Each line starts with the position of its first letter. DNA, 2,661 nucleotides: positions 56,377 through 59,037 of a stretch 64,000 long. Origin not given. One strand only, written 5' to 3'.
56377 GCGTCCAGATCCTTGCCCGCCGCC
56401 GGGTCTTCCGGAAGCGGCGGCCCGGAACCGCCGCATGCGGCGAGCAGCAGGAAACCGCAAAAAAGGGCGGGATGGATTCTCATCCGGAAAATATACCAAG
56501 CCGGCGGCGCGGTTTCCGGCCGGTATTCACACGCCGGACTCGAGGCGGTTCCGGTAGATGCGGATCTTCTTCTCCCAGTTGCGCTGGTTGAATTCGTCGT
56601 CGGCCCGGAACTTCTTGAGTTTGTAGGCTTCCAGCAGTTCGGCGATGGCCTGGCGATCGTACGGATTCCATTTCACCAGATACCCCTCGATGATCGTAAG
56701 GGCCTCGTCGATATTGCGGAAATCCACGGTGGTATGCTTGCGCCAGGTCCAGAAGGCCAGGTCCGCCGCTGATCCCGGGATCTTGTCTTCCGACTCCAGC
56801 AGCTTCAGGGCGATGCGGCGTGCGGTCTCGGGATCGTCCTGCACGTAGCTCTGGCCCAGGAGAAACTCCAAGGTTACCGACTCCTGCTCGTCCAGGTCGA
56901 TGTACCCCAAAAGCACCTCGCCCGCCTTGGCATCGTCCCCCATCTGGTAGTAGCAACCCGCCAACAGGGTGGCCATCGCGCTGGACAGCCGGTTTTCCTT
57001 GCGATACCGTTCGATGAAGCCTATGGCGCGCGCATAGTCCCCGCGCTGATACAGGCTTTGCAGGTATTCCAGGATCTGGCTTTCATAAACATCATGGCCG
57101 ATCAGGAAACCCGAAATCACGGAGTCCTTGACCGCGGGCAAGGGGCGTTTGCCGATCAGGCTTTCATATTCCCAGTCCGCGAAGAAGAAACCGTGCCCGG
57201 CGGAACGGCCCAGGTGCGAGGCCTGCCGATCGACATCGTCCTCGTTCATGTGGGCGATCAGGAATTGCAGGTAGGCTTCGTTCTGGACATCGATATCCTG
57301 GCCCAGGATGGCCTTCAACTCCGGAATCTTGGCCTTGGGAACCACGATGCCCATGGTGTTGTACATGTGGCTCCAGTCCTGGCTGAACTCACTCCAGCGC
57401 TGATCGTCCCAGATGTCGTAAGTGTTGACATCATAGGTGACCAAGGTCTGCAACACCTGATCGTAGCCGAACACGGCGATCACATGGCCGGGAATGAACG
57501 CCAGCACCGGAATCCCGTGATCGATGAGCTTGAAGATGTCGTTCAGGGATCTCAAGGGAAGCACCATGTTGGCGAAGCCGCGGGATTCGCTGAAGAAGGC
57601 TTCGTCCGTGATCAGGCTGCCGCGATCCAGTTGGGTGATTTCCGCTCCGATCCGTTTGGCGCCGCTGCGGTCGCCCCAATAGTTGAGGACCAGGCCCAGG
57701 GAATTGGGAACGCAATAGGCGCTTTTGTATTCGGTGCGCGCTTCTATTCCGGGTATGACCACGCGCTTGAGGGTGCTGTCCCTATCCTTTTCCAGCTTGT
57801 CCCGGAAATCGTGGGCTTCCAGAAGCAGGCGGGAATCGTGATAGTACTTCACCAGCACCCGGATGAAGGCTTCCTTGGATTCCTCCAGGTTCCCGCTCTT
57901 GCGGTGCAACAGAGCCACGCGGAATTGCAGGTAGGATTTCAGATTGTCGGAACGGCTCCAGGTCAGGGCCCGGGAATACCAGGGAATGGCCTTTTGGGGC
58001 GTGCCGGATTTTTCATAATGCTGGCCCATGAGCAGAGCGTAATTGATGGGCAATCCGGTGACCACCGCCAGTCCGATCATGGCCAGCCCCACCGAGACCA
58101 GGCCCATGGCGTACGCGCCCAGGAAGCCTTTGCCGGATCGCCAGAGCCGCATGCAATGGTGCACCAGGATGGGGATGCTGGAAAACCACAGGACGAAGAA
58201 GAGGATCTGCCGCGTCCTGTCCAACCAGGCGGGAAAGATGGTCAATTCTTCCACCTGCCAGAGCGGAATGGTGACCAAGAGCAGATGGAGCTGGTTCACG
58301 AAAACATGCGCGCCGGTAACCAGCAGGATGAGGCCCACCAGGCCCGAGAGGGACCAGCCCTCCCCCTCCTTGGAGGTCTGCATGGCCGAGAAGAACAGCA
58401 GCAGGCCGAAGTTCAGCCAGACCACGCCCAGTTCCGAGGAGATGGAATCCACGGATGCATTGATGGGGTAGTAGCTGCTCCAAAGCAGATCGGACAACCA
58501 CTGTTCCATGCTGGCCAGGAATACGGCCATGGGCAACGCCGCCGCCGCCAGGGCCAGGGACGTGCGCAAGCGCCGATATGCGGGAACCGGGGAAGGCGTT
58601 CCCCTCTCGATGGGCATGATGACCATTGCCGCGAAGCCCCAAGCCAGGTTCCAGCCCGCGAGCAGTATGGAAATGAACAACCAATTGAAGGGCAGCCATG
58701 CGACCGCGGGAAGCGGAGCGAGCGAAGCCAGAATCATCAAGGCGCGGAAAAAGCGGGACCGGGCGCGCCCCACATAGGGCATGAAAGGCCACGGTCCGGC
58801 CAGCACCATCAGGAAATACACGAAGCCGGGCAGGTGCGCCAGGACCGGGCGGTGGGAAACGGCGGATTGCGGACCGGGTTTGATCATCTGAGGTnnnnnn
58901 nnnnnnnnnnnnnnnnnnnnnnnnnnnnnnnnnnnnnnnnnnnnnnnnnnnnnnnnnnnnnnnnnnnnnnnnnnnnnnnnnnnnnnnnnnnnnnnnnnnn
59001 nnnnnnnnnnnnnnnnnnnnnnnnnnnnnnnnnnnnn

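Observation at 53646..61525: Candidate novel envelope system: tandem paralogous giant membrane C39-like/TPR proteins (one with the Cys lost) in an operon with a lipoprotein, a small membrane protein and an ABC-2 exporter, divergent from the sugar-transferase/deacetylase gene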

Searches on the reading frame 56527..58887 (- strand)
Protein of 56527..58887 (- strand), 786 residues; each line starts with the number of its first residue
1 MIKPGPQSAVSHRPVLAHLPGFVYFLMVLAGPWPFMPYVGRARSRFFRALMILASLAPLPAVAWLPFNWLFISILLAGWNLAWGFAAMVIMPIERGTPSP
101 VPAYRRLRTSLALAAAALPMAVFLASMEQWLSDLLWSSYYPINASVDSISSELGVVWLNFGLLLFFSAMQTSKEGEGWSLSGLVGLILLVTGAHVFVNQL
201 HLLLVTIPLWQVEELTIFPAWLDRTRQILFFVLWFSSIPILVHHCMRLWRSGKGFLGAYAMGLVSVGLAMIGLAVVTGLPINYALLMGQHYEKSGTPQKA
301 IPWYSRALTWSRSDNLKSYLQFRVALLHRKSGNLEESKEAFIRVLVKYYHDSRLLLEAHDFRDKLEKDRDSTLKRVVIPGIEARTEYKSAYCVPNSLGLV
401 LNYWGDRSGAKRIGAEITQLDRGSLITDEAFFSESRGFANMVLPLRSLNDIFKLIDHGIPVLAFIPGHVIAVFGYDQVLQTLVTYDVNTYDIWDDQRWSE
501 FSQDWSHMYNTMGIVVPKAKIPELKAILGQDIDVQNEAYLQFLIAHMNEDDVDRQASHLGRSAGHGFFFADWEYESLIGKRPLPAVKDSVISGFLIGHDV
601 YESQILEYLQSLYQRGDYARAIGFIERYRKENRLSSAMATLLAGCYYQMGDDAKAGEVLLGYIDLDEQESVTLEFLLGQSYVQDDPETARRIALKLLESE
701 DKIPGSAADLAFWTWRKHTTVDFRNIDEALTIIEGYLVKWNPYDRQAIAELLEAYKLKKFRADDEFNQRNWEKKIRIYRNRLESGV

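Call 3: search_protein_families(library=pfam, proteins=[window:56527-58887:-], max_evalue=0.1)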
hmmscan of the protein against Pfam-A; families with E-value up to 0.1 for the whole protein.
window:56527-58887:- (786 aa): 11 families
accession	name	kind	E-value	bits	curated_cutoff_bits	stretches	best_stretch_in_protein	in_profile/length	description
PF13432.12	TPR_16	-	1.2e-08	35.7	32.7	1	610-668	5-63/65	Tetratricopeptide repeat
PF13428.12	TPR_14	-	7.3e-07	29.7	23.5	0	606-643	5-42/44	Tetratricopeptide repeat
PF12895.13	ANAPC3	-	2.1e-06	28.4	27.2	1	608-655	29-75/82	Anaphase-promoting complex, cyclosome, subunit 3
PF07719.23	TPR_2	-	2.7e-06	27.5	27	0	320-345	3-28/34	Tetratricopeptide repeat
PF14559.12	TPR_19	-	1e-05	26.2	25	1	612-664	1-53/68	Tetratricopeptide repeat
PF13424.12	TPR_12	-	4.1e-05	24.1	30.1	1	285-344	6-71/77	Tetratricopeptide repeat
PF13529.12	Peptidase_C39_2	-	6.3e-05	24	24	1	388-486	12-141/143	Peptidase_C39 like family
PF13181.12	TPR_8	-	0.00037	20.9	25.7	0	322-344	5-27/34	Tetratricopeptide repeat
PF13174.12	TPR_6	-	0.00059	20.8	26.3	0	321-348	3-30/33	Tetratricopeptide repeat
PF00515.34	TPR_1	-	0.00091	19.4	27.8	0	287-308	7-28/34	Tetratricopeptide repeat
PF13176.12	TPR_7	-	0.0012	19.2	27.9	0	286-314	4-31/36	Tetratricopeptide repeat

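Call 4: search_protein_families(library=ncbifam, proteins=[window:56527-58887:-], max_evalue=0.1)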
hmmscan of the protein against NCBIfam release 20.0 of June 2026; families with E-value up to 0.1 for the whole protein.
window:56527-58887:- (786 aa): 4 families
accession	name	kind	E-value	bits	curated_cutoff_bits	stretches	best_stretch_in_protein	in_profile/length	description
TIGR02917.1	PEP_TPR_lipo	equivalog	0.00042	18.3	312.2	0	610-704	540-635/899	XrtA/PEP-CTERM system TPR-repeat protein PrsT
NF040959.1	MamA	equivalog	0.0047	16.4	200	0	611-681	80-149/204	magnetosome protein MamA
NF033920.0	C39_PA2778_fam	equivalog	0.024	14.1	150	0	389-522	12-151/255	PA2778 family cysteine peptidase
TIGR02552.1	LcrH_SycD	equivalog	0.032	13.9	104.8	0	273-345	44-113/136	SycD/LcrH family type III secretion system chaperone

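Call 7: find_homologous_proteins(query=window:56527-58887:-)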
Query window:56527-58887:- (786 aa): 61 proteins with E <= 0.001 among 8000 candidates.
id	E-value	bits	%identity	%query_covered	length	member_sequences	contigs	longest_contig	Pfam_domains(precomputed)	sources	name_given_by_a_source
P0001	0.0e+0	1803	100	100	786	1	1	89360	PF14559.13,PF13529.14,PF12895.14,PF13432.13,PF13428.13,PF07719.24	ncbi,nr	ncbi:MAG: hypothetical protein JWO30_2867 [Fibrobacteres bacterium]|nr:hypothetical protein [Fibroba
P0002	0.0e+0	1641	90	100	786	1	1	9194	PF13529.14,PF12895.14,PF13432.13,PF07719.24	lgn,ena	-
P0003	0.0e+0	1588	87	100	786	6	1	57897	PF14559.13,PF13529.14,PF12895.14,PF13432.13,PF13428.13,PF13181.13,PF07719.24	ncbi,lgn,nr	ncbi:MAG: hypothetical protein JWP91_1329 [Fibrobacteres bacterium]|nr:hypothetical protein [Fibroba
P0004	0.0e+0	1588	87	100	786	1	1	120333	PF14559.13,PF13529.14,PF12895.14,PF13432.13,PF13428.13,PF13181.13,PF07719.24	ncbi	-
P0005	0.0e+0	1575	86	100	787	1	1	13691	PF13529.14,PF12895.14,PF13432.13,PF13428.13,PF07719.24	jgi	jgi:tetratricopeptide (TPR) repeat protein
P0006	0.0e+0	1571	86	100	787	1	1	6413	PF14559.13,PF13529.14,PF12895.14,PF13432.13,PF13428.13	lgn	-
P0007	0.0e+0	1571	85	100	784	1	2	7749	PF14559.13,PF13529.14,PF12895.14,PF13424.13,PF13176.13,PF13432.13,PF13428.13,PF13181.13,PF07719.24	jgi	jgi:tetratricopeptide (TPR) repeat protein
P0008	0.0e+0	1570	85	100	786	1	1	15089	PF13529.14,PF12895.14,PF13432.13,PF13428.13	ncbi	ncbi:MAG: hypothetical protein ABI036_13605 [Fibrobacteria bacterium]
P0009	0.0e+0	1559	85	100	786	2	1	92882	PF14559.13,PF13529.14,PF12895.14,PF13432.13,PF13428.13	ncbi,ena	-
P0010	0.0e+0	1556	86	100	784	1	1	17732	PF13529.14,PF12895.14,PF13428.13,PF13181.13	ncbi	ncbi:MAG: hypothetical protein ABIW76_10025 [Fibrobacteria bacterium]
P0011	0.0e+0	1544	84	100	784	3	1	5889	PF13529.14,PF12895.14,PF13432.13,PF13428.13,PF13181.13,PF07719.24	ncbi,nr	ncbi:MAG: hypothetical protein M3Y08_18610 [Fibrobacterota bacterium]|nr:hypothetical protein [Fibro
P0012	0.0e+0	1490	81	98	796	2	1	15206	PF13529.14,PF12895.14,PF13432.13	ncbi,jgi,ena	-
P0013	0.0e+0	1489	81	100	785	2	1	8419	PF13529.14,PF12895.14,PF13432.13,PF13428.13,PF13181.13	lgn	-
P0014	0.0e+0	1477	84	95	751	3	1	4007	PF13529.14,PF12895.14,PF13176.13,PF07719.24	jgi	jgi:tetratricopeptide (TPR) repeat protein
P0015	0.0e+0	1462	79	100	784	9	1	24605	PF14559.13,PF13529.14,PF12895.14,PF13428.13,PF07719.24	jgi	jgi:tetratricopeptide (TPR) repeat protein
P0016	0.0e+0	1451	80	100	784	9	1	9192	PF14559.13,PF13529.14,PF12895.14,PF13432.13,PF13428.13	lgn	-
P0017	0.0e+0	1449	79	100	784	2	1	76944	PF14559.13,PF13529.14,PF12895.14,PF13424.13,PF13432.13,PF13428.13,PF07719.24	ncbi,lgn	-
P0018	0.0e+0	1369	74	99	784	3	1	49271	PF13529.14,PF13181.13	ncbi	-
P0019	0.0e+0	1356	74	100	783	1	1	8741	PF13529.14,PF12895.14,PF13181.13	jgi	jgi:tetratricopeptide (TPR) repeat protein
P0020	0.0e+0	1348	75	97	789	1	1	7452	PF14559.13,PF13529.14,PF13428.13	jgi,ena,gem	-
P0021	0.0e+0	1342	75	97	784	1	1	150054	PF13529.14,PF13428.13,PF13181.13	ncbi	-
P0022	0.0e+0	1334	73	100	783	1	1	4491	PF14559.13,PF13529.14,PF12895.14,PF13424.13,PF13432.13,PF13428.13,PF07719.24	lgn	-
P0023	0.0e+0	1325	72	100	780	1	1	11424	PF14559.13,PF13529.14,PF12895.14,PF13432.13,PF13428.13,PF13181.13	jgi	jgi:tetratricopeptide (TPR) repeat protein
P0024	0.0e+0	1291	71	100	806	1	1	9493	PF14559.13,PF13529.14,PF13432.13,PF13428.13,PF13181.13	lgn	-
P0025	0.0e+0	1284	71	98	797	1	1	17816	PF13529.14,PF12895.14,PF13432.13,PF13428.13,PF13181.13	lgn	-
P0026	0.0e+0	1242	68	99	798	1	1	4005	PF14559.13,PF13529.14,PF12895.14,PF13432.13,PF13428.13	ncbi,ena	-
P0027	0.0e+0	1227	69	97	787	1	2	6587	PF14559.13,PF13529.14,PF12895.14,PF13424.13,PF07719.24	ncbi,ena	-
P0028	0.0e+0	1227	68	98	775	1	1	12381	PF13529.14,PF13428.13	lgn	-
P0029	0.0e+0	1221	68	98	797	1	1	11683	PF14559.13,PF13529.14,PF12895.14,PF13432.13,PF13428.13,PF07719.24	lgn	-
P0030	0.0e+0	1216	67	99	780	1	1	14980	PF14559.13,PF13529.14,PF13432.13,PF13428.13,PF13181.13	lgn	-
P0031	0.0e+0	1207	67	98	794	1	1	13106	PF14559.13,PF13529.14,PF12895.14,PF13432.13,PF13428.13,PF13181.13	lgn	-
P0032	0.0e+0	1205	68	98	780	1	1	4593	PF13529.14,PF13432.13,PF13428.13,PF13181.13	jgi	jgi:tetratricopeptide (TPR) repeat protein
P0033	0.0e+0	1148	65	98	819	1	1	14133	PF14559.13,PF13529.14,PF13424.13,PF13432.13,PF13428.13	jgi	jgi:hypothetical protein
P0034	0.0e+0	1102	86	69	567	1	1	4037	PF14559.13,PF13529.14,PF12895.14,PF13432.13,PF13428.13,PF13181.13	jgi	jgi:tetratricopeptide (TPR) repeat protein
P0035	0.0e+0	1092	91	66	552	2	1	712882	PF13529.14,PF13428.13,PF07719.24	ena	-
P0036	0.0e+0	1086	79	74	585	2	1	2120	PF14559.13,PF25068.3,PF00515.35,PF13529.14,PF12895.14,PF13424.13,PF13176.13,PF13432.13,PF13428.13,PF13181.13,PF07719.24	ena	-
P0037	1.1e-288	978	68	77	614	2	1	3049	PF13529.14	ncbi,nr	ncbi:MAG TPA: hypothetical protein VK465_17990, partial [Fibrobacteria bacterium]|nr:hypothetical pr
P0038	4.7e-273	926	54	97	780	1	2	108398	PF13529.14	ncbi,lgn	-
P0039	9.9e-272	922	69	73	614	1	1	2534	PF14559.13,PF13529.14,PF13424.13,PF13432.13,PF13428.13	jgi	jgi:tetratricopeptide (TPR) repeat protein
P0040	2.3e-253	861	51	99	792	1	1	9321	PF13529.14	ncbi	-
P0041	2.3e-245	835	49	98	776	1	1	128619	PF13529.14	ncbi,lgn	-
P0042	1.4e-233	796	48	97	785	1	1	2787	PF13529.14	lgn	-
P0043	4.0e-225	768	78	54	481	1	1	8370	PF13529.14,PF13428.13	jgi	jgi:hypothetical protein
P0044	1.0e-215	737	45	94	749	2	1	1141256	PF13529.14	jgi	-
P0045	1.6e-214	733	46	97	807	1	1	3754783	PF13428.13,PF07719.24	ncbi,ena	-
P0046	6.7e-214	731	45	97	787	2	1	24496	PF13529.14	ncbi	-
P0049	3.0e-201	689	43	99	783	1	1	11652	PF13529.14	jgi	jgi:hypothetical protein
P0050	2.0e-199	683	43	98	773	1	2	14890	PF13529.14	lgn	-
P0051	7.1e-199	681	42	97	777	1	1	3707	PF13529.14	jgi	jgi:hypothetical protein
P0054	2.6e-186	639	43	90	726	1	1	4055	PF00515.35,PF13529.14,PF07719.24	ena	-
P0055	5.4e-186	638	40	96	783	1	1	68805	PF13529.14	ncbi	ncbi:hypothetical protein ACFL5V_02790 [Fibrobacterota bacterium]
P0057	1.7e-148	514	39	85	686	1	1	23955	PF13529.14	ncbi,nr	ncbi:MAG: hypothetical protein HQK83_11405 [Fibrobacteria bacterium]|nr:hypothetical protein [Fibrob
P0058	3.2e-144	500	34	99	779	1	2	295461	PF13529.14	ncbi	-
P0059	4.8e-141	490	35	98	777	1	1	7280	PF13529.14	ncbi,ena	-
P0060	4.9e-47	179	35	37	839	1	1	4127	PF13529.14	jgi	-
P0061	7.5e-47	178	34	38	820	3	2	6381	PF13529.14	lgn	-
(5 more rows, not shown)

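Call 10: find_encoding_contigs(protein=P0045, flank=10000, max_places=2)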
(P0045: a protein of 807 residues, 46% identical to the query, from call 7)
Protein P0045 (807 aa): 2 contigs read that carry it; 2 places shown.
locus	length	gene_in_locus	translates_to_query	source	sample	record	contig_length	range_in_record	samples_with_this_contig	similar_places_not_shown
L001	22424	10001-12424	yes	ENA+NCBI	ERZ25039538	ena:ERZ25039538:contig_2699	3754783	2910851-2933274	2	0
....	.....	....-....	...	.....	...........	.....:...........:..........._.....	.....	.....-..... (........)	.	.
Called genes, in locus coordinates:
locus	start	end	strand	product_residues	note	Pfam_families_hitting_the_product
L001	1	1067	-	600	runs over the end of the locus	-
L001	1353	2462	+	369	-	PF20434:BD-FAE, PF07859:Abhydrolase_3, PF01738:DLH (faint), PF00326:Peptidase_S9 (weak)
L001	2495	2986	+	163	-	PF01725:Ham1p_like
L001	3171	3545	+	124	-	-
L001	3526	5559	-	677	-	PF01578:Cytochrom_C_asm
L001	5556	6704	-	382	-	PF05140:ResB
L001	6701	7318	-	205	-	-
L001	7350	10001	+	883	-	-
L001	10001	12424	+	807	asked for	PF07719:TPR_2 (faint), PF13428:TPR_14 (faint)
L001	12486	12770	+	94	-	-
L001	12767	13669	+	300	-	PF00005:ABC_tran, PF13304:AAA_21 (weak)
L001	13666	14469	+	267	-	PF12679:ABC2_membrane_2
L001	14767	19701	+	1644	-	PF02927:CelD_N, PF00759:Glyco_hydro_9, PF16656:Pur_ac_phosph_N (faint), PF13287:Fn3_assoc, PF13290:CHB_HEX_C_1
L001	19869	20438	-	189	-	PF02834:LigT_PEase, PF13563:2_5_RNA_ligase2, PF02834:LigT_PEase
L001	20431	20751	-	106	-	PF03091:CutA1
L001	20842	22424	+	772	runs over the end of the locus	-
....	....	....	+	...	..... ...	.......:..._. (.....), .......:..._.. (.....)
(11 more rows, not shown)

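Call 13: find_encoding_contigs(protein=P0058, flank=10000, max_places=1)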
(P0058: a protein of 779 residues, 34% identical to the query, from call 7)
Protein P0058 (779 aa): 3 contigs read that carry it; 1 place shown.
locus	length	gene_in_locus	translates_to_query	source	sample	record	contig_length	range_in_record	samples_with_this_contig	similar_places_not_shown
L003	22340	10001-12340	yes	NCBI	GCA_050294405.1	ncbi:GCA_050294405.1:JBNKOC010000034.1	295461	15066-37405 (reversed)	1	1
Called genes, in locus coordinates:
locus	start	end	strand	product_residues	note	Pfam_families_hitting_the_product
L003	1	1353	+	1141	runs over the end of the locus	PF13174:TPR_6 (faint), PF14559:TPR_19 (faint), PF13428:TPR_14 (faint), PF13432:TPR_16 (faint)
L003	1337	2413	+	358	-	PF13424:TPR_12 (faint), PF13525:YfiO (faint), PF07719:TPR_2 (faint), PF13174:TPR_6 (faint), PF13428:TPR_14 (faint), PF13432:TPR_16 (faint)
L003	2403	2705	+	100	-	-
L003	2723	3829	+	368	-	PF01168:Ala_racemase_N, PF00842:Ala_racemase_C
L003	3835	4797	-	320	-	PF08003:Methyltransf_9, PF13489:Methyltransf_23, PF13847:Methyltransf_31 (weak), PF08241:Methyltransf_11, PF08242:Methyltransf_12, PF13649:Methyltransf_25 (weak)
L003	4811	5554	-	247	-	PF13649:Methyltransf_25 (weak)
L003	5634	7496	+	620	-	PF01134:GIDA, PF21680:GIDA_C_1st, PF13932:SAM_GIDA_C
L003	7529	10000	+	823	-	PF14559:TPR_19 (faint)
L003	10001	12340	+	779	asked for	PF13529:Peptidase_C39_2 (weak)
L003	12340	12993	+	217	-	-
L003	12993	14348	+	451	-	PF00149:Metallophos, PF00702:Hydrolase, PF13419:HAD_2, PF13242:Hydrolase_like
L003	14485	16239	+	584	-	PF05787:PhoX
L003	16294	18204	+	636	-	PF03150:CCP_MauG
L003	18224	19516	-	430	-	PF00919:UPF0004, PF04055:Radical_SAM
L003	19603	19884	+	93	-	-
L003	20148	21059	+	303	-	PF00005:ABC_tran, PF13304:AAA_21 (weak)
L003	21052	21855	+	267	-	PF12679:ABC2_membrane_2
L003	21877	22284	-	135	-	-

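Call 14: find_encoding_contigs(protein=P0055, flank=10000, max_places=1)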
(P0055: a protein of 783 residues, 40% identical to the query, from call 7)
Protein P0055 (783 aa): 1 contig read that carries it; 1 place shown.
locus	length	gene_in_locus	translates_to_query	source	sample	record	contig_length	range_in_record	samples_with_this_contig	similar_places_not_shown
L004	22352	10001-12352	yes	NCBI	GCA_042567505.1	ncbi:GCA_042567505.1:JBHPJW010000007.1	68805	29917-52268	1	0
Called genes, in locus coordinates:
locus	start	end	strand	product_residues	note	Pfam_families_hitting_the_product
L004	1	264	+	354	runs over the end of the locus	PF07719:TPR_2 (faint), PF13432:TPR_16 (faint), PF13428:TPR_14 (faint), PF13525:YfiO (faint), PF13174:TPR_6 (faint), PF24575:TPR_Slam (faint)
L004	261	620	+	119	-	-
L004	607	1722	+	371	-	PF01168:Ala_racemase_N, PF00842:Ala_racemase_C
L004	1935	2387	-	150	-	PF02580:Tyr_Deacylase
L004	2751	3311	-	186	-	PF02834:LigT_PEase, PF13563:2_5_RNA_ligase2, PF10469:AKAP7_NLS, PF02834:LigT_PEase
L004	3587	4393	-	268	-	PF04542:Sigma70_r2, PF04545:Sigma70_r4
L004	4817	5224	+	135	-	PF03479:PCC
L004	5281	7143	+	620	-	PF01134:GIDA, PF21680:GIDA_C_1st, PF13932:SAM_GIDA_C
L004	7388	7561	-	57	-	-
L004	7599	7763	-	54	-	-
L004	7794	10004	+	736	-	PF13424:TPR_12 (faint), PF07719:TPR_2 (faint), PF13428:TPR_14 (faint)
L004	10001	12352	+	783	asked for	PF13529:Peptidase_C39_2 (weak)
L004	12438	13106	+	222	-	-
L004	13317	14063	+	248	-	-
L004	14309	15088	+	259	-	-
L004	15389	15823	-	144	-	PF01894:YjbQ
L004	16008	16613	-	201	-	-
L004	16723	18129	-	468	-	PF01546:Peptidase_M20, PF07687:M20_dimer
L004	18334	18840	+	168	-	PF13676:TIR_2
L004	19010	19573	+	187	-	-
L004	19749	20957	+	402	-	PF06439:3keto-disac_hyd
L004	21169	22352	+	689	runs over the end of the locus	-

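Call 15: find_encoding_contigs(protein=P0044, flank=10000, max_places=1)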
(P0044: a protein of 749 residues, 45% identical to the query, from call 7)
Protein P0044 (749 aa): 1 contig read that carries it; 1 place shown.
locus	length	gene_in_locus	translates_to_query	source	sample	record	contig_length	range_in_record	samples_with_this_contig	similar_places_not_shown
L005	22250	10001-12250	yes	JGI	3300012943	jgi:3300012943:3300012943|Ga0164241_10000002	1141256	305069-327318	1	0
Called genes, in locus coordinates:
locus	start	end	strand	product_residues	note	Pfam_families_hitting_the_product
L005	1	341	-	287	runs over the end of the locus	-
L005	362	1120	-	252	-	-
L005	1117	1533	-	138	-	-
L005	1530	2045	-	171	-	-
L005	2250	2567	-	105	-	-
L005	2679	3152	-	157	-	PF01878:EVE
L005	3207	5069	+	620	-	PF01134:GIDA, PF21680:GIDA_C_1st, PF13932:SAM_GIDA_C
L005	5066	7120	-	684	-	PF02397:Bac_transf, PF01522:Polysacc_deac_1, PF11959:DUF3473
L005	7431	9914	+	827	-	-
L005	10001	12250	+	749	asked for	PF13529:Peptidase_C39_2 (weak)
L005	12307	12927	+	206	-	-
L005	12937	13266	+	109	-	-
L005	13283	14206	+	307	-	PF00005:ABC_tran, PF13304:AAA_21 (weak)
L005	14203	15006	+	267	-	PF12679:ABC2_membrane_2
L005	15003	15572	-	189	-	PF02834:LigT_PEase, PF13563:2_5_RNA_ligase2, PF02834:LigT_PEase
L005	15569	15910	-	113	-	PF03091:CutA1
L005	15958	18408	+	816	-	-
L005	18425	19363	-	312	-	PF04055:Radical_SAM, PF06463:Mob_synth_C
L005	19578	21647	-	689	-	PF22745:Nlig-Ia, PF01653:DNA_ligase_aden, PF03120:OB_DNA_ligase, PF03119:DNA_ligase_ZBD, PF12738:PTCB-BRCT (faint), PF12826:HHH_2, PF00533:BRCT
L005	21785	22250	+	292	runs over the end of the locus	PF00291:PALP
